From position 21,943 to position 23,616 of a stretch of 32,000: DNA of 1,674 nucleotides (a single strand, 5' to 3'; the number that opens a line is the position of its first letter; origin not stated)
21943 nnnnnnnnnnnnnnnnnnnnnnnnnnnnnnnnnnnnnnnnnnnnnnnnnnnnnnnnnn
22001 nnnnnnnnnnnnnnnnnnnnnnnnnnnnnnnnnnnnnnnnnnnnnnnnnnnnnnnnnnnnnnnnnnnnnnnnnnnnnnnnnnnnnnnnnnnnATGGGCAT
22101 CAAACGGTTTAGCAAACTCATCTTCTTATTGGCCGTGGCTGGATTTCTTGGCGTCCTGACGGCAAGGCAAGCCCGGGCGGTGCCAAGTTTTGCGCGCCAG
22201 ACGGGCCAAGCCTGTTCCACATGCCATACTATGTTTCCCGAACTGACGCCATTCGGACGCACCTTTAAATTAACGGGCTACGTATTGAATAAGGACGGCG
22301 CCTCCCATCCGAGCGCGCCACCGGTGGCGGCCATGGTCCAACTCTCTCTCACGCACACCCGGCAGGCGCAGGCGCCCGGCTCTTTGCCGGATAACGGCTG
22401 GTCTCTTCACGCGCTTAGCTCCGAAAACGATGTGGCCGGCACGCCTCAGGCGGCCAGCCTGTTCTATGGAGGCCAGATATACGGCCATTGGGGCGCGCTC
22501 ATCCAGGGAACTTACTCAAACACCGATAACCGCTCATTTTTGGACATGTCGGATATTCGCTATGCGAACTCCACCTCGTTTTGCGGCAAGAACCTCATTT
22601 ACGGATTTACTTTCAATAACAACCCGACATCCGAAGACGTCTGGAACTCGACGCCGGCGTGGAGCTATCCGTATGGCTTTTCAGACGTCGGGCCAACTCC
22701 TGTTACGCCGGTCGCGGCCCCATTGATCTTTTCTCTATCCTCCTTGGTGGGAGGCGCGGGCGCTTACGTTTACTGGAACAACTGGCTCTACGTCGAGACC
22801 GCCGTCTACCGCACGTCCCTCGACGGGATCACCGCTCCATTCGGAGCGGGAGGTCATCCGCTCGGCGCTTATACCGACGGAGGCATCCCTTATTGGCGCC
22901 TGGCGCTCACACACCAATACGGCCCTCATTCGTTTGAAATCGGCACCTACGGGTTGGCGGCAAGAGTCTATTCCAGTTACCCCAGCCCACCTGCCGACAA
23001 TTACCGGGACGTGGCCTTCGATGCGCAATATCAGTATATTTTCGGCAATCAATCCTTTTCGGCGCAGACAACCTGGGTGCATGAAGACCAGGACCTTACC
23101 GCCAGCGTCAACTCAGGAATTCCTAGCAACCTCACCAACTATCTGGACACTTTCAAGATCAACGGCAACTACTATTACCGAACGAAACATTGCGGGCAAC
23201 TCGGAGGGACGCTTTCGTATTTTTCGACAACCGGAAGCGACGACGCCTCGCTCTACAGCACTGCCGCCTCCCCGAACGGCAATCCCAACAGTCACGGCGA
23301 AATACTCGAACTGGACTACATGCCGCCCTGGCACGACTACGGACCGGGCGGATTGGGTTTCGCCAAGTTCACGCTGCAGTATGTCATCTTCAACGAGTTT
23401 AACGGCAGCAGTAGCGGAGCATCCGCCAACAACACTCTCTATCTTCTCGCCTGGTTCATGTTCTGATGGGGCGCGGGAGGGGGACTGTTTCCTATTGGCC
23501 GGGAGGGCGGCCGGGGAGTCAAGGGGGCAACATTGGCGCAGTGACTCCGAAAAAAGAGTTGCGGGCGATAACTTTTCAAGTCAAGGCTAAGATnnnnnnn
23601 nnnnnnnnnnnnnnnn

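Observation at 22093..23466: Single-haem N-terminal module fused to a putative beta-barrel (Cyc2-like) in a non-classical iron-oxidiser background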

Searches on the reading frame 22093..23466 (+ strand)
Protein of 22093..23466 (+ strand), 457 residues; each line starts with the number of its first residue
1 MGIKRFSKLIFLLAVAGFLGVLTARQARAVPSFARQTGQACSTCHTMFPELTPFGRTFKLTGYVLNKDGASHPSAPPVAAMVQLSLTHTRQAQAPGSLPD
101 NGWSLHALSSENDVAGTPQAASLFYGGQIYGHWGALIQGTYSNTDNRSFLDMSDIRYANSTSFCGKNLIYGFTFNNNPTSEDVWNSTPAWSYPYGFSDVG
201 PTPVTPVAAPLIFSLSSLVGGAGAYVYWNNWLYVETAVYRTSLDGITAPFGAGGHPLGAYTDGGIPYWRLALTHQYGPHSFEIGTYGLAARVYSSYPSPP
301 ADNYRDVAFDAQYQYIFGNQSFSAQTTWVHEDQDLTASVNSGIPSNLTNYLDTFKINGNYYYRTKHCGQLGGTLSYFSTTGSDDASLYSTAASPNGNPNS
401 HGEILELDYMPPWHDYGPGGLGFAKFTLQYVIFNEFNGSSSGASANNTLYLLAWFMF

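Call 4: search_protein_families(library=pfam, proteins=[window:22093-23466:+], max_evalue=1)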
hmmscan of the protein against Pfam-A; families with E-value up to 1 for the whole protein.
window:22093-23466:+ (457 aa): 0 families

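Call 5: search_protein_families(library=ncbifam, proteins=[window:22093-23466:+], max_evalue=0.1)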
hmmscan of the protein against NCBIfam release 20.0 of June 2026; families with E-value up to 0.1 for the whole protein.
window:22093-23466:+ (457 aa): 0 families

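Call 7: find_homologous_proteins(query=window:22093-23466:+)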
Query window:22093-23466:+ (457 aa): 4112 proteins with E <= 0.001 among 8000 candidates; the best 120 are listed.
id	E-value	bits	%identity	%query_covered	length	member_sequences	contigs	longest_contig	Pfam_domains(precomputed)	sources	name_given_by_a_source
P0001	0.0e+0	1063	100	100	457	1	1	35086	-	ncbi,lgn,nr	ncbi:MAG: hypothetical protein P4L43_18160 [Syntrophobacteraceae bacterium]|nr:hypothetical protein 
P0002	2.0e-251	853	81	100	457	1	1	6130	-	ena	-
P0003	1.6e-249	847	78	100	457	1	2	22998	-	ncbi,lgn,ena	-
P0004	1.7e-238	810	73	100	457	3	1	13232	-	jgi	jgi:hypothetical protein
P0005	1.8e-211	721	69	100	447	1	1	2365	-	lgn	-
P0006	4.7e-211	720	66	100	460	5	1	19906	-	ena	-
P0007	2.2e-203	694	67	100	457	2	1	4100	-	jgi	jgi:hypothetical protein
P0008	1.1e-199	682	64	100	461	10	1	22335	-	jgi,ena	jgi:hypothetical protein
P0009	4.4e-192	657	65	100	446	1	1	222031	-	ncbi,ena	-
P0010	5.2e-184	630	64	100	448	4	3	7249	-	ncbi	-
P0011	1.9e-179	615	60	100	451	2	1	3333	-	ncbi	ncbi:MAG: cytochrome C [Syntrophobacteraceae bacterium]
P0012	3.2e-177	608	59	100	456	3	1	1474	-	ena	-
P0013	8.3e-176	603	59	100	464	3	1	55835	-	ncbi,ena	-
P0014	7.0e-175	600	62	98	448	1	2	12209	-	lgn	-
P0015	1.4e-173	596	58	100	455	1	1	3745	-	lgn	-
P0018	2.5e-162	559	57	100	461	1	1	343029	-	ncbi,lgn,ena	-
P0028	1.1e-151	524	53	100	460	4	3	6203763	-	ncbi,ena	-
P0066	8.3e-128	445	48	100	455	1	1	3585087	-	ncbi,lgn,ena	-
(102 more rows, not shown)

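Call 8: search_solved_structures(query=window:22093-23466:+, max_evalue=10, show_alignments=2)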
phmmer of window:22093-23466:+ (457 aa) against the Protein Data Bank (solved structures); distinct sequences matched with E-value up to 10: 1.
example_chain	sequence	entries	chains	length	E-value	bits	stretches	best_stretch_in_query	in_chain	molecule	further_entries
3u99_A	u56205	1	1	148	1.5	10.6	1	27-88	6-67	Diheme cytochrome c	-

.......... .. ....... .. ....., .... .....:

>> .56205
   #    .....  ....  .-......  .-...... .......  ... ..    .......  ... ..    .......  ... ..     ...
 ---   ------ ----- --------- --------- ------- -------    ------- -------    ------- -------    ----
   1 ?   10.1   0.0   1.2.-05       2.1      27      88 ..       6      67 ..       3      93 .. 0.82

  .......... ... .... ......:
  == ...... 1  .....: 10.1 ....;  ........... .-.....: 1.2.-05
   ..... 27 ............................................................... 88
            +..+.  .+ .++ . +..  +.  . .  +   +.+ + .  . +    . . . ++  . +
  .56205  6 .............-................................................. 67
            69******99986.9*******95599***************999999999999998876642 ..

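Call 23: find_encoding_contigs(protein=P0028, flank=8000, max_places=2)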
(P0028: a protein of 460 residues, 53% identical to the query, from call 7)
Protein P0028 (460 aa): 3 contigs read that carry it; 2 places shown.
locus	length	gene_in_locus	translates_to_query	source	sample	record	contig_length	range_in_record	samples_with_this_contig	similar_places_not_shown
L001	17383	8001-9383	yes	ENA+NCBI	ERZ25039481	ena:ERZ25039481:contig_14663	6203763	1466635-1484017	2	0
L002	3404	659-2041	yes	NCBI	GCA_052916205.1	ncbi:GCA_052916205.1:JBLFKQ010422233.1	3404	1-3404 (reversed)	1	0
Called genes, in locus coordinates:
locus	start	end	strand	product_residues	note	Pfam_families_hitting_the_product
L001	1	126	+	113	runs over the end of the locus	-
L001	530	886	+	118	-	-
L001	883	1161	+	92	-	PF13006:Nterm_IS4 (weak)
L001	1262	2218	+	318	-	PF01609:DDE_Tnp_1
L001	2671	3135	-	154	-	PF00034:Cytochrom_C, PF13442:Cytochrome_CBB3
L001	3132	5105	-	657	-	PF14522:Cytochrome_C7 (faint), PF02433:FixO (faint), PF00034:Cytochrom_C, PF13442:Cytochrome_CBB3 (weak), PF00034:Cytochrom_C (weak)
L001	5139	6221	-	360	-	PF13301:DUF4079 (faint), PF00033:Cytochrome_B, PF14358:DUF4405 (weak), PF13631:Cytochrom_B_N_2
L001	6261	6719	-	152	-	PF00355:Rieske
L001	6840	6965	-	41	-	-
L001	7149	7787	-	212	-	PF00127:Copper-bind (faint), PF13620:CarboxypepD_reg, PF13715:CarbopepD_reg_2 (weak), PF14686:fn3_3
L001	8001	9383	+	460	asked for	-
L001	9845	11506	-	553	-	PF00239:Resolvase, PF07508:Recombinase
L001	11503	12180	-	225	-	-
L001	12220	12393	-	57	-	PF22180:RH3_dom (weak), PF01402:RHH_1 (weak)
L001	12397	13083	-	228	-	PF00589:Phage_integrase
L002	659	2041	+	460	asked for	-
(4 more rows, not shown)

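Call 24: find_encoding_contigs(protein=P0066, flank=8000, max_places=2)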
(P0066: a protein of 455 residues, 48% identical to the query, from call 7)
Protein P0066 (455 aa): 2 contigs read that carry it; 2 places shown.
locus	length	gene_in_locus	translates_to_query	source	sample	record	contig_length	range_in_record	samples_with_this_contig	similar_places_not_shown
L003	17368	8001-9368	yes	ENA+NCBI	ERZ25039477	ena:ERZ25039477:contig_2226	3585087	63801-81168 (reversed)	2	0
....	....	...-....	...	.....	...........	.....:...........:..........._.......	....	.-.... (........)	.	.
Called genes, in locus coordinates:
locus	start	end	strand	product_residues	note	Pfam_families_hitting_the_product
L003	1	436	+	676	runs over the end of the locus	PF02436:PYC_OADA, PF00364:Biotin_lipoyl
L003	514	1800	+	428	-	PF00512:HisKA, PF02518:HATPase_c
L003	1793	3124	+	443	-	PF00072:Response_reg, PF00493:MCM (faint), PF00158:Sigma54_activat, PF14532:Sigma54_activ_2, PF07728:AAA_5, PF00004:AAA (weak), PF25601:AAA_lid_14, PF02954:HTH_8, +1 more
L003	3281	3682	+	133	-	PF13801:Metal_resist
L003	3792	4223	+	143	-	PF26390:MamS_MamX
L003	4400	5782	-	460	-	PF00654:Voltage_CLC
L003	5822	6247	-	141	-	PF01850:PIN (weak)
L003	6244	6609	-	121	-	PF02604:PhdYeFM_antitox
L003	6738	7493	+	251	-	PF13442:Cytochrome_CBB3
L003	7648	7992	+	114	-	PF00034:Cytochrom_C, PF13442:Cytochrome_CBB3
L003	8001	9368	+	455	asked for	-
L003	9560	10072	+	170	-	PF00654:Voltage_CLC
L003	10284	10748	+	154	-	PF00582:Usp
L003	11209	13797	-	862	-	PF01326:PPDK_N, PF00391:PEP-utilizers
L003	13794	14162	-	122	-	PF00072:Response_reg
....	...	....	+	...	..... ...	-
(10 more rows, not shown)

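Call 25: predict_structure(alignment_id=A1)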
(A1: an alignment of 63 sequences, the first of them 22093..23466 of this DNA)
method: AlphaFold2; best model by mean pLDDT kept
length: 457 residues; sequences in the alignment: 63
mean_pLDDT: 79.6   pTM: 0.79
mean pLDDT of the five models: 79.6, 79.4, 79.3, 77.1, 74.1
residues with pLDDT >= 90: 139; 70-90: 213; 50-70: 83; < 50: 22
segments of 3 or more residues with pLDDT < 50: 24-31, 187-193, 205-208
pLDDT, mean of each block of 10 residues (from residue 1): 65 71 46 61 55 79 80 77 89 73 73 85 85 88 83 89 95 82 55 62 54 78 92 92 75 73 91 91 92 75 91 91 91 81 75 91 87 91 75 76 92 64 84 90 89 86
secondary structure, 60 per line:
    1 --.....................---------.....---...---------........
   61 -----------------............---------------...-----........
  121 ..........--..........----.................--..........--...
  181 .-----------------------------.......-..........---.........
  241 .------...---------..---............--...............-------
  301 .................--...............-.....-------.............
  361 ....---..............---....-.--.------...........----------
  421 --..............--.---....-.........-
elements in order: H3-23 H33-37 H53-60 E78-89 E105-107 E113-130 E133-142 E147-163 E166-175 H178-181 H211-217 E219-228 E232-241 E265-276 E279-293 E301-317 E320-334 H336-340 E348-364 E368-381 H385-388 E400-410 E423-436 H443-446 E448-456

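Call 27: search_protein_representatives(alignment_id=A1)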
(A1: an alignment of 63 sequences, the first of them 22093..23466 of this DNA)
Query: 63 sequences, 456 profile positions. Proteins with E-value up to 0.001 (for the whole library): 4864; up to 1e-10: 2252; up to 1e-30: 701. The best 150 are listed.
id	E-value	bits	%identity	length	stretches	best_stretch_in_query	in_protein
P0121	2.5e-203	692.5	-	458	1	3-456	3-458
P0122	2.6e-193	659.4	-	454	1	1-456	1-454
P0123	1.8e-190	650.1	-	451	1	7-456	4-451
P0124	3.9e-173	592.9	-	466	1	6-455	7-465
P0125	3.7e-168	576.5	-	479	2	111-453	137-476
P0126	1.0e-160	552.0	-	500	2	1-293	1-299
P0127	4.1e-156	536.8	-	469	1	10-456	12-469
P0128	1.8e-155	534.7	-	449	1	5-451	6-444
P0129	3.4e-143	494.3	-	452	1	11-456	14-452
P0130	5.7e-143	493.5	-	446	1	9-456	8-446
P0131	2.4e-140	484.8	-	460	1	11-455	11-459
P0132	3.5e-138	477.7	-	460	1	14-456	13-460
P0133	5.0e-138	477.2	-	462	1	6-456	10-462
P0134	4.2e-137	474.2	-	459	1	14-456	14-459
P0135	1.0e-136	472.9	-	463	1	7-456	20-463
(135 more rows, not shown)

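Call 30: fold_search(model_id=the predicted structure, library=pdb)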
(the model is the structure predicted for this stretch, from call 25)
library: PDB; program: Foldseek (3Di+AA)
matches with E <= 10: 761; with E <= 0.001: 153
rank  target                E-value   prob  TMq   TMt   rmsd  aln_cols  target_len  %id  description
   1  6ehe                  8.0e-09  1.00  0.43  0.61   7.1       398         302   10  OmpTdeltaL8 (loop L8 deletion mutant of OmpT), an outer membrane protein of Vibrio cholerae (released 2018-04-25)
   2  2o4v_A                2.9e-08  1.00  0.49  0.53   7.8       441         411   11  An arginine ladder in OprP mediates phosphate specific transfer across the outer membrane (released 2006-12-26)
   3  5oyk                  3.1e-08  1.00  0.42  0.57   7.5       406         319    9  Outer-membrane expressed OmpT of Vibrio cholerae (released 2018-04-25)
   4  4rjx                  1.1e-07  1.00  0.49  0.52   7.0       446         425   10  Crystal structure of the OprO mutant protein F62Y/D114Y (released 2015-10-21)
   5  6ehf                  1.1e-07  1.00  0.42  0.56   8.3       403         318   10  OmpT (in-vitro folded), an outer membrane protein Vibrio cholerae (trimer form) (released 2018-04-25)
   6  4rjw                  1.8e-07  1.00  0.48  0.51   7.2       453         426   10  Crystal structure of Pseudomonas aeruginosa OprO (released 2015-10-21)
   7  5mdo_A                3.9e-07  1.00  0.42  0.53   8.2       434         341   12  Crystal structure of in vitro folded Chitoporin VhChip from Vibrio harveyi (crystal form I) (released 2017-12-20)
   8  6ehb_C                1.1e-06  1.00  0.40  0.54   8.3       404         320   11  OmpU, an outer membrane protein, of Vibrio cholerae (released 2018-04-25)
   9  3rbh_C                1.1e-06  1.00  0.27  0.30  20.1       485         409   11  Structure of alginate export protein AlgE from Pseudomonas aeruginosa (released 2011-07-27)
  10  8q2o                  1.2e-06  1.00  0.28  0.27  20.3       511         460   10  Structure of alginate transporter AlgE from P. aeruginosa PAO1 by using Se-MAG for the the lipid cubic phase crystalliza (released 2024-05-15)
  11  7eqm_A                1.3e-06  1.00  0.44  0.57   7.5       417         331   11  Apo Truncated VhChiP (Delta 1-19) (released 2022-08-10)
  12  5fvn_A                1.7e-06  1.00  0.44  0.56   7.4       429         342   13  X-ray crystal structure of Enterobacter cloacae OmpE36 porin. (released 2016-08-10)
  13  6ehc_A                1.8e-06  1.00  0.40  0.56   8.5       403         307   11  OmpUdeltaN (N-terminus deletion mutant of OmpU), outer membrane protein of Vibrio cholerae (released 2018-04-25)
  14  8rqp                  2.1e-06  1.00  0.27  0.27  20.6       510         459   11  In meso structure of the alginate exporter, AlgE, from Pseudomonas aeruginosa in 7.10 monoacylglycerol (released 2024-04-03)
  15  2xe1                  2.4e-06  1.00  0.41  0.51   8.0       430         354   12  Molecular insights into clinically isolated OmpC mutants and their role in multi-drug resistance (released 2010-05-19)
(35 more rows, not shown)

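Call 31: find_related_loci(query=A1, collection=genome_contigs, flank=9000)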
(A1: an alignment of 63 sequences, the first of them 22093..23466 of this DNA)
Query A1 (457 aa) in genome_contigs; peptide patterns used: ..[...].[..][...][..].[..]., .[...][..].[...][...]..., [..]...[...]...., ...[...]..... (x = any residue, [..] = any of these).
600 stretches matched a pattern (row limit reached: there are more); 571 encode a relative of the query (tblastn E <= 1e-3); the best 80 are kept; 80 distinct loci.
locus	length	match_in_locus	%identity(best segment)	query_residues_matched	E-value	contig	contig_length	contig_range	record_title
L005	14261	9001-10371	62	1-457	6e-179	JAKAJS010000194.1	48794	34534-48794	MAG: Deltaproteobacteria bacterium isolate WY4.bin13 NODE_797_length_48794_cov_1.883823, whole genome shotgun sequence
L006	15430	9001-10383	53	1-457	4e-156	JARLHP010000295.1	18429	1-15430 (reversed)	MAG: Syntrophobacteraceae bacterium isolate MAG_BA69 MetaBAT2_Bin_69_Anoxic_k141_2734505, whole genome shotgun sequence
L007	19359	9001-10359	53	8-457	8e-156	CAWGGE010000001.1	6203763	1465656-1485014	MAG: uncultured delta proteobacterium isolate MFD01828.bin.2.72 genome assembly, contig: contig_14663, whole genome shot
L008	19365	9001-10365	48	2-457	2e-126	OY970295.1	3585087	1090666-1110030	MAG: Thermodesulfovibrionales bacterium isolate MFD01299.bin.c.3 genome assembly, chromosome: 1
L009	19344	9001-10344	47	7-457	3e-122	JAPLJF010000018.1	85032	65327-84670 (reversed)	MAG: Deltaproteobacteria bacterium isolate LacPavin_0920_WC70_MAG_51_65 LacPavin_0920_WC70_scaffold_1703317, whole genom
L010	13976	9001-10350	46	4-457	4e-122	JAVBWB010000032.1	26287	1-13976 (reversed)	MAG: Geobacteraceae bacterium isolate ZNE14_Bin51 all_Scaff013065, whole genome shotgun sequence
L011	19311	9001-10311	48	19-457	2e-120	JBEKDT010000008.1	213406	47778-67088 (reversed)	MAG: Desulfomonilia bacterium isolate SPRUCE 18 SPRUCE_18_8, whole genome shotgun sequence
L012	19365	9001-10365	45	4-457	2e-120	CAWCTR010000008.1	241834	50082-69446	MAG: uncultured delta proteobacterium isolate MFD01476.bin.2.8 genome assembly, contig: contig_28114, whole genome shotg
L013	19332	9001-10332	47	27-457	3e-120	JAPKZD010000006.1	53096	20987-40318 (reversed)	MAG: Candidatus Aminicenantes bacterium isolate LacPavin_0419_WC70L_MAG_62_11 LacPavin_0419_WC70L_scaffold_108300, whole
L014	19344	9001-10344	46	4-457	9e-120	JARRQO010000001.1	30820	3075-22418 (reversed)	MAG: Deltaproteobacteria bacterium isolate Spart_204_MAG scaffold_319, whole genome shotgun sequence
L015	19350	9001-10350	46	18-457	6e-118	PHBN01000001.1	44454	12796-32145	MAG: Deltaproteobacteria bacterium HGW-Deltaproteobacteria-1 yuki_s1_sub10_scaffold_57, whole genome shotgun sequence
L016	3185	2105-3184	53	1-363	9e-122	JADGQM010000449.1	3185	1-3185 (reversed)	MAG: Syntrophobacteraceae bacterium isolate Chersky.40_12 contig-100_18292, whole genome shotgun sequence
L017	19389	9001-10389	45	4-457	2e-117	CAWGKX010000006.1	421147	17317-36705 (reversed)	MAG: uncultured Bacteroidales bacterium isolate MFD01872.bin.2.78 genome assembly, contig: contig_145993, whole genome s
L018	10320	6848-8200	45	4-457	1e-112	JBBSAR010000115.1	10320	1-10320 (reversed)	MAG: Desulfatiglandales bacterium isolate La6_metabat2.031 La6_metabat2.031_K_460446_L_10320_cov_23.0000, whole genome s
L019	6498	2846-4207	47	1-457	4e-112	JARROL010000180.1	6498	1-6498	MAG: Desulfobacterales bacterium isolate Spart_149_MAG scaffold_8848, whole genome shotgun sequence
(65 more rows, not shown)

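Call 53: search_dna_similar(query=window:22093-23466:+, collection=plasmids, mode=protein, max_evalue=0.001, max_rows=25, rows=spread)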
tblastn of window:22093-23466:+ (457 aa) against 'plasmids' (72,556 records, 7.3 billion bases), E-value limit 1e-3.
Records with a match: 15; places in all: 15; records where one place covers at least 80% of the query: 14.
Best place of each record, by identity: <60% 15.
By first word of the organism name: Ralstonia 6; Caballeronia 2; Acidiphilium 2; Methylocystis 1; Acidithiobacillus 1; Paraburkholderia 1; Polymorphobacter 1; Ideonella 1.
By predicted mobility (MOB-suite, as given by PLSDB): non-mobilizable 10; mobilizable 4; conjugative 1.
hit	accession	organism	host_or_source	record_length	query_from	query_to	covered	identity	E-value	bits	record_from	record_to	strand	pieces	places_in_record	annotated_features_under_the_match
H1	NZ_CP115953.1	Ralstonia solanacearum CFBP2957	Solanum lycopersicum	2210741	26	457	95%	43.7%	4e-87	298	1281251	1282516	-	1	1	none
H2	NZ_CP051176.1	Ralstonia solanacearum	Whole organism,tomato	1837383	26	457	95%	43.3%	1e-85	293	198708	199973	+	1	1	none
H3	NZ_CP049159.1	Caballeronia sp. SBC1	whole organism,soil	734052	21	457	96%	42.5%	1e-83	288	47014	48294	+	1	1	cytochrome C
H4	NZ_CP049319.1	Caballeronia sp. SBC2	whole organism,soil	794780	21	457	96%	42.5%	1e-83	288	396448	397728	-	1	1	cytochrome C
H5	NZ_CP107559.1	Methylocystis sp. MJC1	whole organism,Alpine Peat Bogs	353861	10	457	98%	34.5%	8e-67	239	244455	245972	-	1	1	hypothetical protein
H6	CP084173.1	Acidithiobacillus ferrooxidans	cell culture,River sediment polluted by ...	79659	13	411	87%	38.5%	4e-55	205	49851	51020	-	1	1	hypothetical protein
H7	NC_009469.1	Acidiphilium cryptum JF-5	-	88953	13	411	87%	38.5%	4e-55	205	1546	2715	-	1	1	hypothetical protein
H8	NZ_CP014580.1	Paraburkholderia phytofirmans OLGA172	-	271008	14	436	93%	35.3%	5e-58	213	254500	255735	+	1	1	cytochrome C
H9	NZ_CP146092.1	Ralstonia sp. RRA.1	-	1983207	29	457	94%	34.7%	9e-52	195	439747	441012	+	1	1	none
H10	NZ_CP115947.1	Ralstonia solanacearum MolK2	Musa sp.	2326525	19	457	96%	33.6%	3e-52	196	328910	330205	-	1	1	record has no annotation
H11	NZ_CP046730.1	Ralstonia syzygii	tobacco,cell culture,leaf veins ...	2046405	4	457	99%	32.3%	3e-51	193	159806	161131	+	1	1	none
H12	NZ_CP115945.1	Ralstonia syzygii R24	Syzygium aromaticum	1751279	4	457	99%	32.2%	4e-51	193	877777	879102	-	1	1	none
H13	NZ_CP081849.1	Polymorphobacter megasporae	Megaspora,lichen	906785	26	436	90%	34.0%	2e-42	168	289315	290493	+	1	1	hypothetical protein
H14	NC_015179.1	Acidiphilium multivorum AIU301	-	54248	36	411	80%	38.2%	5e-45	208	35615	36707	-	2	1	hypothetical protein (x2)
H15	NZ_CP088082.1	Ideonella dechloratans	Cell culture,Activated sludge, ...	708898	14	426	90%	31.6%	3e-39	158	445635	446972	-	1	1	cytochrome C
